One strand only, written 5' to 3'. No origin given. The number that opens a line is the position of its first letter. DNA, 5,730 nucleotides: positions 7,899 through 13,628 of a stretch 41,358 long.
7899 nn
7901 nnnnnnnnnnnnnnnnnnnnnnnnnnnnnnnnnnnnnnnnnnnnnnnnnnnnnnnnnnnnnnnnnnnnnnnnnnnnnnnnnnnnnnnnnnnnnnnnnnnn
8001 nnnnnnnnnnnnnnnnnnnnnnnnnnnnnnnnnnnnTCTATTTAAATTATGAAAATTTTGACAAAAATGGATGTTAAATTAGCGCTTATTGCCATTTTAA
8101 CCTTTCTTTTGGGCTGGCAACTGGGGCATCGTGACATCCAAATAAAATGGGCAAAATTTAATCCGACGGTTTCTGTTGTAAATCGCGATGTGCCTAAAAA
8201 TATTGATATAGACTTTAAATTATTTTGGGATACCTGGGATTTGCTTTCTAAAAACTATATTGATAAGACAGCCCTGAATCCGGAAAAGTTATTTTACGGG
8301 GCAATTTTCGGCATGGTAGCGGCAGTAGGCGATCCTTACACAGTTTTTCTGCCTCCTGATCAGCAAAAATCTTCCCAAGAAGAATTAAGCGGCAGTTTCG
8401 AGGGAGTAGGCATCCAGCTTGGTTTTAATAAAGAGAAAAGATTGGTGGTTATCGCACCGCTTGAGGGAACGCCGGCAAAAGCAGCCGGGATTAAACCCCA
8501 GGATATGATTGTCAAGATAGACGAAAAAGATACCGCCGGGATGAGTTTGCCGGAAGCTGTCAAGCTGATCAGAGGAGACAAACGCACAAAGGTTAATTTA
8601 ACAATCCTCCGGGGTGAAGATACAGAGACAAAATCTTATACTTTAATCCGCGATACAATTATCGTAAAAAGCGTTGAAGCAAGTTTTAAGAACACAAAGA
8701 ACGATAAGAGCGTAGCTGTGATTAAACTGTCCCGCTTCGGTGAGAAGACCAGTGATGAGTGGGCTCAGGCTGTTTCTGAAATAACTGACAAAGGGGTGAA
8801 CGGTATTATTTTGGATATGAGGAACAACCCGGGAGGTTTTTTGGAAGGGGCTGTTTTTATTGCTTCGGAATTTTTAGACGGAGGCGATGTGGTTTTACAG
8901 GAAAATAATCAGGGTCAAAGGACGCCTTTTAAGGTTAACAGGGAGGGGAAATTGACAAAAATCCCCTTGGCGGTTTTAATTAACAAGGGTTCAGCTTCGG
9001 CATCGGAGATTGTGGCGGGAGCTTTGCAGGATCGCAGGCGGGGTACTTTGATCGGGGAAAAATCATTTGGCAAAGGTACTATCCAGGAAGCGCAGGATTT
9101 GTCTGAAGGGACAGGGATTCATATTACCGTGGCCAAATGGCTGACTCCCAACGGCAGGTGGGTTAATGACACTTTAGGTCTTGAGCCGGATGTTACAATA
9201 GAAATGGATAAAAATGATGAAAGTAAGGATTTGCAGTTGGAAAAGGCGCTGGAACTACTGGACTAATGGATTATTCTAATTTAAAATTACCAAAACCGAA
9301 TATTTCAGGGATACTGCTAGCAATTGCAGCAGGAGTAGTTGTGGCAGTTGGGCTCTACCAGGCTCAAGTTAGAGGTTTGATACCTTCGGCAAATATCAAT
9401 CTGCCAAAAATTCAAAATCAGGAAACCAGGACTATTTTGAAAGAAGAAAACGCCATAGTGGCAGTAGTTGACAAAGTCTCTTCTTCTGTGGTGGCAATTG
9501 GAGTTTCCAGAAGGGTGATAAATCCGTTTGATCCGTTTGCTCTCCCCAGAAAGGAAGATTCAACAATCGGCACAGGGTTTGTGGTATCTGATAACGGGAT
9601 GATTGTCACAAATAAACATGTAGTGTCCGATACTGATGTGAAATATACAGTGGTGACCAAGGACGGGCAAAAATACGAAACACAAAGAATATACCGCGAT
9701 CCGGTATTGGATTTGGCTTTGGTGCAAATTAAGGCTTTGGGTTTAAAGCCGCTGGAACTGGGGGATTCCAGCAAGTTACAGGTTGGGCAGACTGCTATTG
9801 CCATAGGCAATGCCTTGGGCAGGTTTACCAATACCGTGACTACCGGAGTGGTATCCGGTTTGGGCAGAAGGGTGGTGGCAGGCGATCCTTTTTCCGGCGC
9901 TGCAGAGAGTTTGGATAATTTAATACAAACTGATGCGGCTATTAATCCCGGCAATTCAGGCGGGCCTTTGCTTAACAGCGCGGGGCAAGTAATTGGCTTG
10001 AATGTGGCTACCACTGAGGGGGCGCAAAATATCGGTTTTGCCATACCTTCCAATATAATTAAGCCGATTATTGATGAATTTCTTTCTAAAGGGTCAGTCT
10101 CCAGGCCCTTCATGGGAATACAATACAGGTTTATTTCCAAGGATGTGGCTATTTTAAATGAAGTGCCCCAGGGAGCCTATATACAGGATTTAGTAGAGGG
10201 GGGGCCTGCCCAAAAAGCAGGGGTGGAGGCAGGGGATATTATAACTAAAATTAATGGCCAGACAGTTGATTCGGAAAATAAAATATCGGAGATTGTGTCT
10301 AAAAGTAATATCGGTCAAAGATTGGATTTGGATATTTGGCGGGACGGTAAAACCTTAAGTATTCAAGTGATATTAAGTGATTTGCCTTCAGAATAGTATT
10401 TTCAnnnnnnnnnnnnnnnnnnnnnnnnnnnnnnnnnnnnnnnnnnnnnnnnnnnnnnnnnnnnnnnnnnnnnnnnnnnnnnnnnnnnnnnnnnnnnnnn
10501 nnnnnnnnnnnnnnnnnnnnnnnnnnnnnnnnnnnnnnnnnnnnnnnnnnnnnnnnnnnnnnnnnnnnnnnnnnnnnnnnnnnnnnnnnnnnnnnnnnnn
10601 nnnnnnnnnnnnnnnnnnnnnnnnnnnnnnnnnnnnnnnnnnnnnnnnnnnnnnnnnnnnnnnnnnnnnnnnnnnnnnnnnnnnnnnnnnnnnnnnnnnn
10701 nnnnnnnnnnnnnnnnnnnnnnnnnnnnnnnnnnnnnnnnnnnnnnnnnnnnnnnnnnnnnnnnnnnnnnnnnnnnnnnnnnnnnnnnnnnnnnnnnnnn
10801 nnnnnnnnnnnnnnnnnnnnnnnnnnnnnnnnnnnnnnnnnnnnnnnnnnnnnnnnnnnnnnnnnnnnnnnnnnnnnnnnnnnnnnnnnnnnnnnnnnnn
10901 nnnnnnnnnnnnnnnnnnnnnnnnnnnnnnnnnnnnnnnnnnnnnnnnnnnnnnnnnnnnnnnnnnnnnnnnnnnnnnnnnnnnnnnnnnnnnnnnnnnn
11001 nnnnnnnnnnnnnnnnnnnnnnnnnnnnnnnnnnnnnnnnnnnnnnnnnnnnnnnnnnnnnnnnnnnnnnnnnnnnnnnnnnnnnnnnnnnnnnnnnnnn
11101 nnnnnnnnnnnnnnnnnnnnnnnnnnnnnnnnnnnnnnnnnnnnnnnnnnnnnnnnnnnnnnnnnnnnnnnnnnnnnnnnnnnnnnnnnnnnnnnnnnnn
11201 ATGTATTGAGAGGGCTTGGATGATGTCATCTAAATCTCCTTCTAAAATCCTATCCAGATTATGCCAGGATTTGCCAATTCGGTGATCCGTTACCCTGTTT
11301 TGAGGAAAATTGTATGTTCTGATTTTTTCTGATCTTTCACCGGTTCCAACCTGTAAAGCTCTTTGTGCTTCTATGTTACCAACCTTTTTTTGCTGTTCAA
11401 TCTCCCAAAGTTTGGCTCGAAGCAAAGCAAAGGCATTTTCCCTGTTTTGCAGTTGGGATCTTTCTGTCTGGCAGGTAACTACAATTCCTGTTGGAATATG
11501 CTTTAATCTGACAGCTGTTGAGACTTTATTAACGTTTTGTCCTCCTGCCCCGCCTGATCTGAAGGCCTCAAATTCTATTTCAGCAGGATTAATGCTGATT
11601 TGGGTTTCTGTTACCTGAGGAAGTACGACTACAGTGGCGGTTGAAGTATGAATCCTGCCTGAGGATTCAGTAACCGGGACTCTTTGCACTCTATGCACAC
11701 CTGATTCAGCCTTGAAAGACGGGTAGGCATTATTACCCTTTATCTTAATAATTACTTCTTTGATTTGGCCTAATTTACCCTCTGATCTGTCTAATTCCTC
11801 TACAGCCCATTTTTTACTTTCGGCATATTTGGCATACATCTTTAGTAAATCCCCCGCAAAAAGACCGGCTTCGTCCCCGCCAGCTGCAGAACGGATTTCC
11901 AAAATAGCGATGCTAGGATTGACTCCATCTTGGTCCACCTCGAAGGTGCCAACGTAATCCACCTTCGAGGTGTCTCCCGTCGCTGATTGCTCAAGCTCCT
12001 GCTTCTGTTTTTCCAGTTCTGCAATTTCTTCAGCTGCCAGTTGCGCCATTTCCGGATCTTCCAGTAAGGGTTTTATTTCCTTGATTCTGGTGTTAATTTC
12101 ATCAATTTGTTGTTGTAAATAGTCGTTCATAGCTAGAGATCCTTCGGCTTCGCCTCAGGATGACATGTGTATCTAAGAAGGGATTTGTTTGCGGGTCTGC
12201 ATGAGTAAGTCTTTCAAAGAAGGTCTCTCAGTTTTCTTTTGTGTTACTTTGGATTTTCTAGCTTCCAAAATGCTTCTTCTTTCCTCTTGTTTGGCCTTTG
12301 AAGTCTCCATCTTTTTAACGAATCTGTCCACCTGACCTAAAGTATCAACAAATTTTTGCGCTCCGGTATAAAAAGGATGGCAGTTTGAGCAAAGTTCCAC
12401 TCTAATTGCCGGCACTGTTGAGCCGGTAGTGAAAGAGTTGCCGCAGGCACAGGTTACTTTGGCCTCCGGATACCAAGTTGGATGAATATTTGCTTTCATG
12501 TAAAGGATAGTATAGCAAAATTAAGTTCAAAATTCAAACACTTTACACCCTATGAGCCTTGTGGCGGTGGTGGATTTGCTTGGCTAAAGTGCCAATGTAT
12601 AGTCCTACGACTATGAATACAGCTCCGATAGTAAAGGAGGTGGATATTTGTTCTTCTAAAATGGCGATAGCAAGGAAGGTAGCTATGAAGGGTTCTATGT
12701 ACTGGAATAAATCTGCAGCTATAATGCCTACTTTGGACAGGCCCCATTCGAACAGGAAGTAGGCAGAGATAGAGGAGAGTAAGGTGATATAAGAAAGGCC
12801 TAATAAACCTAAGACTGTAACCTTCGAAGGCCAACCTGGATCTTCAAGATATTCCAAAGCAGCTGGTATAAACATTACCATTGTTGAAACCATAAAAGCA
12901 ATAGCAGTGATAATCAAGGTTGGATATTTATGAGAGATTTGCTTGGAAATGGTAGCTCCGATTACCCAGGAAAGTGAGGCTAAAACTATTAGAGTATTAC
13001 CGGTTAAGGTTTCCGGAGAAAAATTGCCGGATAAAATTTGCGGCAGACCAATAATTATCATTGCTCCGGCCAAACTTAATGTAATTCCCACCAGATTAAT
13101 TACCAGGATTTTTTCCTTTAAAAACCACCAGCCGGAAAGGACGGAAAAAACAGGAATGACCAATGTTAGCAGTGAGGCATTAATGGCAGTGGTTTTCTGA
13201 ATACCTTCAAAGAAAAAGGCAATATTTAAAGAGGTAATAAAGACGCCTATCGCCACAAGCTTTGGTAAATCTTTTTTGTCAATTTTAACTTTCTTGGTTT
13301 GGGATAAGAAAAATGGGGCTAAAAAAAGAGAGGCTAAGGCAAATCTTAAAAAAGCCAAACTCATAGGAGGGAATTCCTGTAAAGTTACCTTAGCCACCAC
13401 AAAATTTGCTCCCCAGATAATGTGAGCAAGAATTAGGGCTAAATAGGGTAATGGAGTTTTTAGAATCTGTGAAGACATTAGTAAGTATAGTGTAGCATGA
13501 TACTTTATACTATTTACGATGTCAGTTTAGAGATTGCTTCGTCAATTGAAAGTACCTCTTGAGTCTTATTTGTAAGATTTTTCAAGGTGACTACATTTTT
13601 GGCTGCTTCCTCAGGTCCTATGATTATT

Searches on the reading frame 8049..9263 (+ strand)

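Call 51: search_protein_families(library=pfam, proteins=[window:8049-9263:+], max_evalue=0.00001)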
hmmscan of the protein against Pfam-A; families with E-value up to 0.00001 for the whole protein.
window:8049-9263:+ (405 aa): 5 families
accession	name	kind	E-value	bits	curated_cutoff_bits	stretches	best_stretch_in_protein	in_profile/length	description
PF03572.23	Peptidase_S41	-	3.3e-51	173.6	24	1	222-383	2-164/165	Peptidase family S41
PF00595.29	PDZ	-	1.2e-10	42.1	23.2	1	118-187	10-81/81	PDZ domain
PF17820.7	PDZ_6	-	2e-10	40.7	27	1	134-188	2-54/54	PDZ domain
PF13180.12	PDZ_2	-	8.1e-09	36.1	27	1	127-194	9-75/80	PDZ domain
PF22694.1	CtpB_N-like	-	2.1e-06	28.5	27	1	56-101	38-81/85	Activating protease CtpB N-terminal domain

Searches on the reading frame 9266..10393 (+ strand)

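Call 51: search_protein_families(library=pfam, proteins=[window:9266-10393:+], max_evalue=0.00001)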
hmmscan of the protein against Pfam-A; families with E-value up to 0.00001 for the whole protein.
window:9266-10393:+ (376 aa): 5 families
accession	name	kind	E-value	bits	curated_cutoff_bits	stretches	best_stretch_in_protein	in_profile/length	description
PF13365.12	Trypsin_2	-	2.2e-35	123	27.6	1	102-245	1-144/144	Trypsin-like peptidase domain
PF00089.32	Trypsin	-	5e-21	76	20.6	1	99-269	24-220/220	Trypsin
PF13180.12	PDZ_2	-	2.7e-15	56.8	27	1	281-369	1-79/80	PDZ domain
PF17820.7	PDZ_6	-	8.1e-13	48.4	27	1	308-359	4-54/54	PDZ domain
PF00595.29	PDZ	-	6.2e-09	36.6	23.2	1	301-339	24-62/81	PDZ domain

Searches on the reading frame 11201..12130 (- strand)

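Call 51: search_protein_families(library=pfam, proteins=[window:11201-12130:-], max_evalue=0.00001)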
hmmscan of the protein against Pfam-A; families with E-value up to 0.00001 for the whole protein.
window:11201-12130:- (310 aa): 2 families
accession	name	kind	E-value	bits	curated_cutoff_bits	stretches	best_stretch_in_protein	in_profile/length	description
PF03462.23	PCRF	-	9.1e-47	159.8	24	1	7-167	42-194/194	PCRF domain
PF00472.26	RF-1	-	5.6e-41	139.6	35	1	175-284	2-116/116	RF-1 domain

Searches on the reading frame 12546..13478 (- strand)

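Call 51: search_protein_families(library=pfam, proteins=[window:12546-13478:-], max_evalue=0.00001)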
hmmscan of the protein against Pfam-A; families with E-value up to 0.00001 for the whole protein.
window:12546-13478:- (311 aa): 1 family
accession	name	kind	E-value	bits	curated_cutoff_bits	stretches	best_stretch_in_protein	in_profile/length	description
PF00892.27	EamA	-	2.3e-45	154.6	28.2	2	12-143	4-134/135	EamA-like transporter family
